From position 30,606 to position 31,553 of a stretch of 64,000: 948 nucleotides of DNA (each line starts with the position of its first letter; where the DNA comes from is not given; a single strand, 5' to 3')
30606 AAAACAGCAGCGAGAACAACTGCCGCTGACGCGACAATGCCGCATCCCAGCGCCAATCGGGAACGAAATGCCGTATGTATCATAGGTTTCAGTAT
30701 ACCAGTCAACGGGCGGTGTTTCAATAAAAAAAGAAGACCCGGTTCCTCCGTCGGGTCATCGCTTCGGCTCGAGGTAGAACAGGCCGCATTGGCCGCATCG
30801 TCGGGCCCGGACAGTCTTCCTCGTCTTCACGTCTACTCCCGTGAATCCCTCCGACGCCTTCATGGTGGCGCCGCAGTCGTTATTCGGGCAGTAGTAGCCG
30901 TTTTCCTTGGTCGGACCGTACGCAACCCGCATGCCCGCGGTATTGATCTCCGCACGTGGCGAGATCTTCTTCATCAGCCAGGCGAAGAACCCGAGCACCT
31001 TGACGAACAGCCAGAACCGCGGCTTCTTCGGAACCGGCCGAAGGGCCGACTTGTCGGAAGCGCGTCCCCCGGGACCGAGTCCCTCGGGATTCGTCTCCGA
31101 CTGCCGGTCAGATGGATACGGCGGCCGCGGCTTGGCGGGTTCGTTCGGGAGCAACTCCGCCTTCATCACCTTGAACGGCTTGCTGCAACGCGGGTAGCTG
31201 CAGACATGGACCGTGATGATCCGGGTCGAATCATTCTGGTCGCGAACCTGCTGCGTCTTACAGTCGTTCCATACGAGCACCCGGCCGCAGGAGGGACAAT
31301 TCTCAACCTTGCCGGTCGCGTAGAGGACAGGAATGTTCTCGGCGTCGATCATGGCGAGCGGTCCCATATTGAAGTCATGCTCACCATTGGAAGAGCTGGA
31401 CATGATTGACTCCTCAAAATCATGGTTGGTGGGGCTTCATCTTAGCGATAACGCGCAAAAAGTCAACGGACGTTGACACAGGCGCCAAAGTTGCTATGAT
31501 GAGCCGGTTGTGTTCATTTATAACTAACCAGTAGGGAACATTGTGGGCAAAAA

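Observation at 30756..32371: Second GC-rich island: double zinc-ribbon membrane protein divergent from a hyper-acidic tandem-repeat protein, with a palindromic operator over the promoter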

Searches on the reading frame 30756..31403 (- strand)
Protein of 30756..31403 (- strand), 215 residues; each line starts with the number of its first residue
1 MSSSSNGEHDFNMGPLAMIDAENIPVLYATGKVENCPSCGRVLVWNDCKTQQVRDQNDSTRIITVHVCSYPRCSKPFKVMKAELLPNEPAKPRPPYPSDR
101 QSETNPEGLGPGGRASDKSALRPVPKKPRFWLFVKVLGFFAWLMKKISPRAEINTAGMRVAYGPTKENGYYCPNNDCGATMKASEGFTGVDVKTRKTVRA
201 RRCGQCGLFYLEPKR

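Call 4: search_protein_families(library=pfam, proteins=[window:30756-31403:-], max_evalue=1)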
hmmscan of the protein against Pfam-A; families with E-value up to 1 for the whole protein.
window:30756-31403:- (215 aa): 8 families
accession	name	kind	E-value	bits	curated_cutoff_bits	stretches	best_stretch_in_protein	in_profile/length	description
PF02591.20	Zn_ribbon_9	-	0.037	14.6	29.1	1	29-43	19-33/33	C4-type zinc ribbon domain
PF01485.27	IBR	-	0.072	13.6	24.3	1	167-207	16-48/65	IBR domain, a half RING-finger domain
PF04606.18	Ogr_Delta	-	0.15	12.5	26.3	1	165-187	21-43/47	Ogr/Delta-like zinc finger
PF24292.1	DUF7479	-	0.21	12.1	27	0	32-48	29-45/60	Domain of unknown function (DUF7479)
PF21366.3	TRAFD1-XIAF1_ZnF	-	0.29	11.4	27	0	28-50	15-37/43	TRAFD1/XAF1, zinc finger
PF03119.21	DNA_ligase_ZBD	-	0.41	11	25.8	0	170-179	18-27/27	NAD-dependent DNA ligase C4 zinc finger domain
PF20020.4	DUF6431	-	0.47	10.8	26.6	1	36-80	1-45/82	Domain of unknown function (DUF6431)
PF09297.16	Zn_ribbon_NUD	-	0.68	10.1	24.8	0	199-209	20-30/32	NADH pyrophosphatase zinc ribbon domain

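Call 10: find_homologous_proteins(query=window:30756-31403:-)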
Query window:30756-31403:- (215 aa): 1 proteins with E <= 0.001 among 88 candidates.
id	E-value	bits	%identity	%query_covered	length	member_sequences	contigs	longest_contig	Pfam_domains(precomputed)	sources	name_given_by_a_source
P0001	1.6e-147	507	100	100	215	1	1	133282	-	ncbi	ncbi:MAG: hypothetical protein ABIG66_00415 [Candidatus Kerfeldbacteria bacterium]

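Call 16: find_encoding_contigs(protein=P0001, flank=6000, max_places=6)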
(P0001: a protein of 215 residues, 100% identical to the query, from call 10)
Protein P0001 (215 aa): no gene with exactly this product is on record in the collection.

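Call 24: search_protein_representatives(protein=window:30756-31403:-)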
Query: 215 residues. Proteins with E-value up to 0.001 (for the whole library): 2; up to 1e-10: 2; up to 1e-30: 1. The best 2 are listed.
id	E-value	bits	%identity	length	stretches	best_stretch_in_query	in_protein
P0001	5.2e-148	506.8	100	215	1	1-215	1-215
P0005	6.0e-28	114.1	42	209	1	20-214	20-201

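Call 25: predict_structure(protein=window:30756-31403:-)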
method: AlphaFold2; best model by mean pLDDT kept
length: 215 residues; sequences in the alignment: 1
mean_pLDDT: 45.8   pTM: 0.21
mean pLDDT of the five models: 45.8, 43.2, 40.1, 40.0, 39.3
residues with pLDDT >= 90: 0; 70-90: 10; 50-70: 66; < 50: 139
segments of 3 or more residues with pLDDT < 50: 1-38, 41-47, 69-106, 108-113, 115-119, 123-126, 148-175, 177-184, 213-215
pLDDT, mean of each block of 10 residues (from residue 1): 32 31 31 45 49 63 54 40 33 32 40 45 50 70 62 36 37 47 52 59 56 48
secondary structure, 60 per line:
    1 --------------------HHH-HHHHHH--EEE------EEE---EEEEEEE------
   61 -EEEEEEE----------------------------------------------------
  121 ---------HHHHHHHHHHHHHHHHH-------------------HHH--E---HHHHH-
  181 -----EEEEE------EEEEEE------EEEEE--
elements in order: H25-30 E33-35 E42-44 E48-54 E62-68 H130-146 H175-179 E186-190 E197-202 E209-213

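Call 27: find_encoding_contigs(protein=P0005, flank=10000, max_places=8)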
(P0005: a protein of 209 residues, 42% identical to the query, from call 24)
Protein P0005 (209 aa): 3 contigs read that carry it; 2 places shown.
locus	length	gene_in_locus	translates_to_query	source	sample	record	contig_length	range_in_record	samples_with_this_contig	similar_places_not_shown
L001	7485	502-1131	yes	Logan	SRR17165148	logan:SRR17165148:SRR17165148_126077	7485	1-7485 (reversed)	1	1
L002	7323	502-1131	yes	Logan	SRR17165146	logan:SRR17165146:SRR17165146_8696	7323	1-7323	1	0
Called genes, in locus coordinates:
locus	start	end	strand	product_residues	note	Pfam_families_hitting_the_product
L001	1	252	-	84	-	?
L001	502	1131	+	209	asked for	-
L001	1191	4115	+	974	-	PF00082:Peptidase_S8, PF25059:FN3_DSCAM-DSCAML_C (faint), PF00041:fn3 (weak), PF13517:FG-GAP_3 (weak)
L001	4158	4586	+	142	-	PF02308:MgtC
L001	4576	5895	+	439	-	PF08245:Mur_ligase_M, PF02875:Mur_ligase_C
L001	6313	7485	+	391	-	?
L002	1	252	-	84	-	?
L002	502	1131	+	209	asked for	-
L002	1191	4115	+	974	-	PF00082:Peptidase_S8, PF25059:FN3_DSCAM-DSCAML_C (faint), PF00041:fn3 (weak), PF13517:FG-GAP_3 (weak)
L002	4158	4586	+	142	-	PF02308:MgtC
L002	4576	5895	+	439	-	PF08245:Mur_ligase_M, PF02875:Mur_ligase_C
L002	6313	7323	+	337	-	?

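Call 34: find_related_loci(query=A1, collection=genome_contigs, flank=8000)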
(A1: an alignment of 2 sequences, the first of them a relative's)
Query A1 (215 aa) in genome_contigs; peptide patterns used: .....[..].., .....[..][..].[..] (x = any residue, [..] = any of these).
80 stretches matched a pattern, but none encodes a relative of the query by tblastn (E <= 1e-3).

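Call 35: find_related_loci(query=A1, collection=metagenome_contigs, flank=8000)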
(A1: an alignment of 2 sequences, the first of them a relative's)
Query A1 (215 aa) in metagenome_contigs; peptide patterns used: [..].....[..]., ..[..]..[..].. (x = any residue, [..] = any of these).
286 stretches matched a pattern, but none encodes a relative of the query by tblastn (E <= 1e-3).

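Call 48: search_protein_families(library=phrogs, proteins=[window:30756-31403:-, P0005], max_evalue=0.1)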
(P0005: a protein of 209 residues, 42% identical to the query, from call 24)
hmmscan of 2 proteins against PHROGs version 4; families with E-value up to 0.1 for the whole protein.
window:30756-31403:- (215 aa): 2 families
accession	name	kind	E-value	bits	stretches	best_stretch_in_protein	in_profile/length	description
phrog_1305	-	DNA, RNA and nucleotide metabolism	0.037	14.4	1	34-108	17-98/226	DNA binding protein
phrog_31190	-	unknown function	0.049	14.8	0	17-62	13-58/123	-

P0005 (209 aa): 0 families

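Call 49: search_protein_families(library=pfam, proteins=[P0005], max_evalue=0.5)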
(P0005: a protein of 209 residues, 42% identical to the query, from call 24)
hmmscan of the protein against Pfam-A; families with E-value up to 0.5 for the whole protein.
P0005 (209 aa): 8 families
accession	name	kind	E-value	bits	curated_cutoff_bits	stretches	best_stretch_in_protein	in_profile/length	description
PF14952.11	zf-tcix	-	0.00089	19.2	31.2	1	178-195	3-18/42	Putative treble-clef, zinc-finger, Zn-binding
PF12172.15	zf-ChsH2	-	0.0011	19.1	23.2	1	184-201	8-25/37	ChsH2, rubredoxin-like zinc ribbon domain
PF02591.20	Zn_ribbon_9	-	0.025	15.1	29.1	1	31-43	21-33/33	C4-type zinc ribbon domain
PF13453.11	Zn_ribbon_TFIIB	-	0.04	13.7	22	0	180-194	12-26/41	Transcription factor zinc-finger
PF24292.1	DUF7479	-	0.056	14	27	0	32-44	29-41/60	Domain of unknown function (DUF7479)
PF01927.22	Mut7-C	-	0.14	12.7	23.3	0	27-54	117-143/146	Mut7-C RNAse domain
PF24460.1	DUF7575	-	0.23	11.3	28.5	1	33-41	3-11/28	Domain of unknown function (DUF7575)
PF13248.11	Zn_ribbon_3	-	0.47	10.4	27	0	34-43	17-26/26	zinc-ribbon domain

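Call 50: search_protein_families(library=padloc, proteins=[window:30756-31403:-, P0005], max_evalue=0.1)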
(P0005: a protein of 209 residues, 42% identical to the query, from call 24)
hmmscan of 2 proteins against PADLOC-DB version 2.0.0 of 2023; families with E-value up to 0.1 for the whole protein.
window:30756-31403:- (215 aa): 1 family
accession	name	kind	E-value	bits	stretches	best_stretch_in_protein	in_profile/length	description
PDLC01664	Cas12c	-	0.072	8.9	1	165-186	1125-1146/1163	Cas12c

P0005 (209 aa): 0 families

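Call 71: search_dna_similar(query=window:30756-31403:-, collection=phages, mode=protein, max_evalue=0.01)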
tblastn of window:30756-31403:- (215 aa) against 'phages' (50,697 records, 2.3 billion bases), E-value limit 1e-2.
No match.

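Call 72: search_dna_similar(query=window:30756-31403:-, collection=plasmids, mode=protein, max_evalue=0.01)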
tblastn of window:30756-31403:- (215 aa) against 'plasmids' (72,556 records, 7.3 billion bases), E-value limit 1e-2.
No match.

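Call 79: search_solved_structures(query=A1, max_evalue=10)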
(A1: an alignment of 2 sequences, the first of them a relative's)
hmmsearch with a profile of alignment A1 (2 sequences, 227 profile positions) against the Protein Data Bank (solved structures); distinct sequences matched with E-value up to 10: 7.
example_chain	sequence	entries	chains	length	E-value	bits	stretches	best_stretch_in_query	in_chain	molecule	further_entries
9cca_A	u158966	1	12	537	0.17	14.5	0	50-82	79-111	Circumsporozoite protein,Pyridoxal 5'-phosphate synthase subunit Pdx1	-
9cca_G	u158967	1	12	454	0.17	14.5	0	50-81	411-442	Circumsporozoite protein,Pyridoxal 5'-phosphate synthase subunit PDX2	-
6gpv_A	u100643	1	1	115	0.69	12.4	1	48-80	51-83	Phototropin-2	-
6gpu_A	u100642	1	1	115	1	11.9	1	48-78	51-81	Phototropin-2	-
7qf2_AAA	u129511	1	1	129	1.2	11.6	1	48-79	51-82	miniSOG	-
7qf5_AAA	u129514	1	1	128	1.4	11.4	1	48-78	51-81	miniSOG (Q103L mutant)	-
4eer_A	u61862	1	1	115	2.3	10.8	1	48-78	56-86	Phototropin-2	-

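Call 88: predict_structure(alignment_id=A1)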
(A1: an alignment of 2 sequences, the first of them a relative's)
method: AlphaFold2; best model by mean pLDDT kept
length: 215 residues; sequences in the alignment: 2
mean_pLDDT: 49.8   pTM: 0.30
mean pLDDT of the five models: 49.8, 46.8, 46.7, 45.8, 43.5
residues with pLDDT >= 90: 0; 70-90: 33; 50-70: 59; < 50: 123
segments of 3 or more residues with pLDDT < 50: 1-44, 46-50, 52-57, 61-105, 107-121, 176-179
pLDDT, mean of each block of 10 residues (from residue 1): 35 31 32 37 44 47 46 36 37 37 39 39 52 64 60 72 63 55 66 78 65 68
secondary structure, 60 per line:
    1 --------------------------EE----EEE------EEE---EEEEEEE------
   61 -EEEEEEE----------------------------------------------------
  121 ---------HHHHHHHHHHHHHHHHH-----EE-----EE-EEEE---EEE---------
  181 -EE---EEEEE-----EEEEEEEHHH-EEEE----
elements in order: E33-35 E42-44 E48-54 E62-68 H130-146 E162-165 E169-171 E187-191 E197-203 E208-211

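Call 90: fold_search(model_id=the predicted structure, library=pdb)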
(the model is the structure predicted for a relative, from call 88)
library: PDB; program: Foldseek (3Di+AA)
matches with E <= 10: 74; with E <= 0.001: 0
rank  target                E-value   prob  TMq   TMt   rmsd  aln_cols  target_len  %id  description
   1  9e5c_4w               8.7e-01  0.10  0.10  0.06  29.7       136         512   15  Cryo-EM structure of 96 nm repeat of microtubule doublet from T. brucei flagellum (released 2025-03-12)
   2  9hlz_QQ               1.8e+00  0.08  0.11  0.08  24.1       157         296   13  Translational activators Aep1, Aep2 and Atp25 in complex with mRNA and the yeast mitochondrial ribosome (released 2025-12-17)
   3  6z1p_At               1.8e+00  0.06  0.11  0.12  27.7       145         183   12  Structure of the mitochondrial ribosome from Tetrahymena thermophila (released 2020-06-24)
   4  7zm7_G                2.5e+00  0.06  0.12  0.11  18.3       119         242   14  CryoEM structure of mitochondrial complex I from Chaetomium thermophilum (inhibited by DDM) (released 2022-11-30)
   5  8jvz_A                2.8e+00  0.14  0.15  0.44   5.2        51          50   18  Crystal structure of the circular-permutated protein mkaL2_v1_SH3 (released 2024-07-03)
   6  8y0w_5                3.0e+00  0.08  0.13  0.18  10.8        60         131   15  dormant ribosome with eIF5A, eEF2 and SERBP1 (released 2024-02-07)
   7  9rsc_Y                3.1e+00  0.06  0.12  0.19  11.0        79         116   13  Ternary complex of an improved charged molecular glue degrader ZZ2-SO2H, BRD4(BD1) neosubstrate, and the CTLH E3 ligas (released 2026-04-08)
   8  6j6q_F                3.3e+00  0.08  0.17  0.21  16.1       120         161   10  Cryo-EM structure of the yeast B*-b2 complex at an average resolution of 3.7 angstrom (released 2019-04-24)
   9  9rsd_Y                3.3e+00  0.04  0.11  0.17  10.7        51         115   22  Ternary complex of a charged molecular glue degrader ZZ1-SO2H, BRD4(BD1) neosubstrate, and the CTLH E3 ligase receptor (released 2026-04-08)
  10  9hlz_BB               3.3e+00  0.04  0.12  0.09  15.3       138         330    8  Translational activators Aep1, Aep2 and Atp25 in complex with mRNA and the yeast mitochondrial ribosome (released 2025-12-17)
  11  5b0o_C                3.9e+00  0.06  0.13  0.08   9.8        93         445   15  Structure of the FliH-FliI complex (released 2016-03-23)
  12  4ym7_EI               3.9e+00  0.05  0.10  0.16  10.6        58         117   14  RNA polymerase I structure with an alternative dimer hinge (released 2015-09-09)
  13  9c3c_b                3.9e+00  0.01  0.10  0.08  35.2       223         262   11  Cryo-EM structure of native dystrophin-glycoprotein complex (DGC) (released 2024-10-23)
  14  2lt1_MODEL_1_A        4.1e+00  0.06  0.13  0.28  11.2        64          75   14  Solution NMR structure of the 72-residue N-terminal domain of Myxococcus xanthus CarD (released 2013-11-13)
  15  9c3c_g                4.4e+00  0.01  0.09  0.08  37.5       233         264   13  Cryo-EM structure of native dystrophin-glycoprotein complex (DGC) (released 2024-10-23)
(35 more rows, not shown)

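Call 98: search_protein_families(library=ncbifam, proteins=[window:30756-31403:-, P0005], max_evalue=0.1)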
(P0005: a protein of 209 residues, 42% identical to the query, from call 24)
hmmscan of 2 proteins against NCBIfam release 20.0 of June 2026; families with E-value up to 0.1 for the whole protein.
window:30756-31403:- (215 aa): 2 families
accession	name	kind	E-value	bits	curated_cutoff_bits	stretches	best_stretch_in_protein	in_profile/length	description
TIGR03831.1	YgiT_finger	domain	0.042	14.1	20.2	0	197-213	29-45/46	YgiT-type zinc finger protein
NF005554.0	PRK07218.1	equivalog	0.067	12.2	447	1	26-62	290-326/423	Single-stranded DNA binding protein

P0005 (209 aa): 1 family
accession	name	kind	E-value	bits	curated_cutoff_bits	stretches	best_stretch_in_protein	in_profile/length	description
NF047665.1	LIC10362_fam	subfamily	0.093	13.5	90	0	84-141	20-77/95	LIC10362 family protein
